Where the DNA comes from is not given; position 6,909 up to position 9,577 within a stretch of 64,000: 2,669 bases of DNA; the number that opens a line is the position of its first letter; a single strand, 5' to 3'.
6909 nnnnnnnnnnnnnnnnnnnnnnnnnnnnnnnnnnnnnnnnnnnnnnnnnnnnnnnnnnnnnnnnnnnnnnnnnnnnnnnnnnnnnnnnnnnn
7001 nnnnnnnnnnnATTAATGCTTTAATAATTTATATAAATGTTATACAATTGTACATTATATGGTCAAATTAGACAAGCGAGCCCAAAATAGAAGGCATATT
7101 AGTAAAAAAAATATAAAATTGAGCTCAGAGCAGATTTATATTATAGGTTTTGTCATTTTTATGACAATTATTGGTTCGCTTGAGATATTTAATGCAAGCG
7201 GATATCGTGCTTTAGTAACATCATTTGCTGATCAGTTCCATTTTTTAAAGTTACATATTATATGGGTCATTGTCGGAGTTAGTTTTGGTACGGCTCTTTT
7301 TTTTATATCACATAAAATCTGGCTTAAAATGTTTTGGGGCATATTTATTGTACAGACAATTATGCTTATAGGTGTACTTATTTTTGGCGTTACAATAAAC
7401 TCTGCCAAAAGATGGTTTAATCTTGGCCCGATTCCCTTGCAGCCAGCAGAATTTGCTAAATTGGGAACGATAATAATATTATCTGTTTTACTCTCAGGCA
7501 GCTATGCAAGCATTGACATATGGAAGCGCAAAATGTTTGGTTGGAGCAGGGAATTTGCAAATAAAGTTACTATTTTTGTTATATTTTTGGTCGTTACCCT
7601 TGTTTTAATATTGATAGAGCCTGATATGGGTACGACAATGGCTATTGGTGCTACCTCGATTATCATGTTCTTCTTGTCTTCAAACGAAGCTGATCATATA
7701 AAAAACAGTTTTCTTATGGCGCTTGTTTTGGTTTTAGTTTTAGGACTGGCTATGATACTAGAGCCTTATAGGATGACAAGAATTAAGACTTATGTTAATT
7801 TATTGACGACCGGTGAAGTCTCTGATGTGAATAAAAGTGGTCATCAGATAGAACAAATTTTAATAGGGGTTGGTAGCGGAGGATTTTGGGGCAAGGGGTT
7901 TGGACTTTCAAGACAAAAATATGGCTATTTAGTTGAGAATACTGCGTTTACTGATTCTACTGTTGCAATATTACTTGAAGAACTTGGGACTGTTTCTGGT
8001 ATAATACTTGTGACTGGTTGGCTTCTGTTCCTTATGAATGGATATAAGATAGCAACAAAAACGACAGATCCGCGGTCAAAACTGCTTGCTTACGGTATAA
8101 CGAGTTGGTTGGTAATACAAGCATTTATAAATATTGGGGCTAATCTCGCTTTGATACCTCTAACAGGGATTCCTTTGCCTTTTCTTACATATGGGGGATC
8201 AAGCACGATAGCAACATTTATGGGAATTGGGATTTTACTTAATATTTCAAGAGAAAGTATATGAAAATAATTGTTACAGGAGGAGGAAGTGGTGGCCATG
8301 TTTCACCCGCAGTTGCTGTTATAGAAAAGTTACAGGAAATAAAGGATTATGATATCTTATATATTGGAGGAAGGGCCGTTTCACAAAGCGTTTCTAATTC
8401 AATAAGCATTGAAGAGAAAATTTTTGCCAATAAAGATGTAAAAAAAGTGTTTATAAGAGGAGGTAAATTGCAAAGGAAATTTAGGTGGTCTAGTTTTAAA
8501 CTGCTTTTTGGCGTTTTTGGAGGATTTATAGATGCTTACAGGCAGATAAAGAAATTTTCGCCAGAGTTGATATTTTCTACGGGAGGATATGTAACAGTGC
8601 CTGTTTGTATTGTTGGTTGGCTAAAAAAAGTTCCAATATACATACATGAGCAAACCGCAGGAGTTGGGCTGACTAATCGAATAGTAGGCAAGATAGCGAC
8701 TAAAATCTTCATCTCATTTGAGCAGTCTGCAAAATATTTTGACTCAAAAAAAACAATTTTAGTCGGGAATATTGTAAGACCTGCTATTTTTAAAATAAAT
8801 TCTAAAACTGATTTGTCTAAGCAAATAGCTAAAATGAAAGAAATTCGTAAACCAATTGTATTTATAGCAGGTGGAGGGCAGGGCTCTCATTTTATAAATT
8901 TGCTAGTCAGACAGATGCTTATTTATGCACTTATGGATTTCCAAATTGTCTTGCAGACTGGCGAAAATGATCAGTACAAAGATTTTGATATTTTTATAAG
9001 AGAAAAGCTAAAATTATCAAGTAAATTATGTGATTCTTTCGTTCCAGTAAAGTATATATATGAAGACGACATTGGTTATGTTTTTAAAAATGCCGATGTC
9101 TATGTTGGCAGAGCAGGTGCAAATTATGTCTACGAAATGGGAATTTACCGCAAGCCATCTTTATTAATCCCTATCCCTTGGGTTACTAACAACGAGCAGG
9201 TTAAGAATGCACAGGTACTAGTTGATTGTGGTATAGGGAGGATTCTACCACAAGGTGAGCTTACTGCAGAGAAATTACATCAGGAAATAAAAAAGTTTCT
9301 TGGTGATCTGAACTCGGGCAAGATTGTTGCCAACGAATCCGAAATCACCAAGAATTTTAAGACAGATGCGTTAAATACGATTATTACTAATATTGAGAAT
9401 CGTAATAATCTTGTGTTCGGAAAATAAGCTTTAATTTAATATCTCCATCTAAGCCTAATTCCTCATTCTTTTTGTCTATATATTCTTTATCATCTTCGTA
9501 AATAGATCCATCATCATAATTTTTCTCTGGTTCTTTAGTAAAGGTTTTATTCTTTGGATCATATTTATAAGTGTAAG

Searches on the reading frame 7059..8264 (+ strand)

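Call 21: search_protein_families(library=ncbifam, proteins=[window:7059-8264:+], max_evalue=0.00001)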
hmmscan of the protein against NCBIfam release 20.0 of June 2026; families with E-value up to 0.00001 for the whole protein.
window:7059-8264:+ (401 aa): 6 families
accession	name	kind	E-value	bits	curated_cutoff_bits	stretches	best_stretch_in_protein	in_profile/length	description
TIGR02614.1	ftsW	equivalog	3.3e-77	260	337.5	1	27-399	3-356/357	putative lipid II flippase FtsW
TIGR02210.1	rodA_shape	equivalog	1.8e-65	221.4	336.7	1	28-398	4-354/357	rod shape-determining protein RodA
TIGR02615.1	spoVE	exception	1.3e-64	218.9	448.8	1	31-398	7-354/354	stage V sporulation protein E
NF008042.0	PRK10774.1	equivalog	2.2e-42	145.5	493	1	34-399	45-391/405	cell division protein FtsW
NF037961.1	RodA_shape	subfamily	2.4e-34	119.4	150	2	163-393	167-404/415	rod shape-determining protein RodA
NF008060.0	PRK10794.1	equivalog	1.1e-33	116.7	590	1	57-397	40-360/370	peptidoglycan glycosyltransferase MrdB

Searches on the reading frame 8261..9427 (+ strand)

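Call 21: search_protein_families(library=ncbifam, proteins=[window:8261-9427:+], max_evalue=0.00001)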
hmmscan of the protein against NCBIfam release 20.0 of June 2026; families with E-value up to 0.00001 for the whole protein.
window:8261-9427:+ (388 aa): 5 families
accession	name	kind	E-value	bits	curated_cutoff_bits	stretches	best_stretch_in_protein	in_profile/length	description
TIGR01133.1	murG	equivalog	3.7e-65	220.3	250.25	1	1-352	6-330/353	undecaprenyldiphospho-muramoylpentapeptide beta-N-acetylglucosaminyltransferase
NF009102.0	PRK12446.1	equivalog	1.2e-60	205.3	339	1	2-379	3-350/352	undecaprenyldiphospho-muramoylpentapeptide beta-N-acetylglucosaminyltransferase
TIGR00661.1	MJ1255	subfamily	4.5e-09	36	195.9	1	5-342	6-310/321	MJ1255/VC2487 family glycosyltransferase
NF041549.1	PssD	equivalog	4e-08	33.7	110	1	9-170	5-150/151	PssD/Cps14F family polysaccharide biosynthesis glycosyltransferase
TIGR01426.2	MGT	subfamily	1e-06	28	260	0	274-351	289-362/393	macrolide family glycosyltransferase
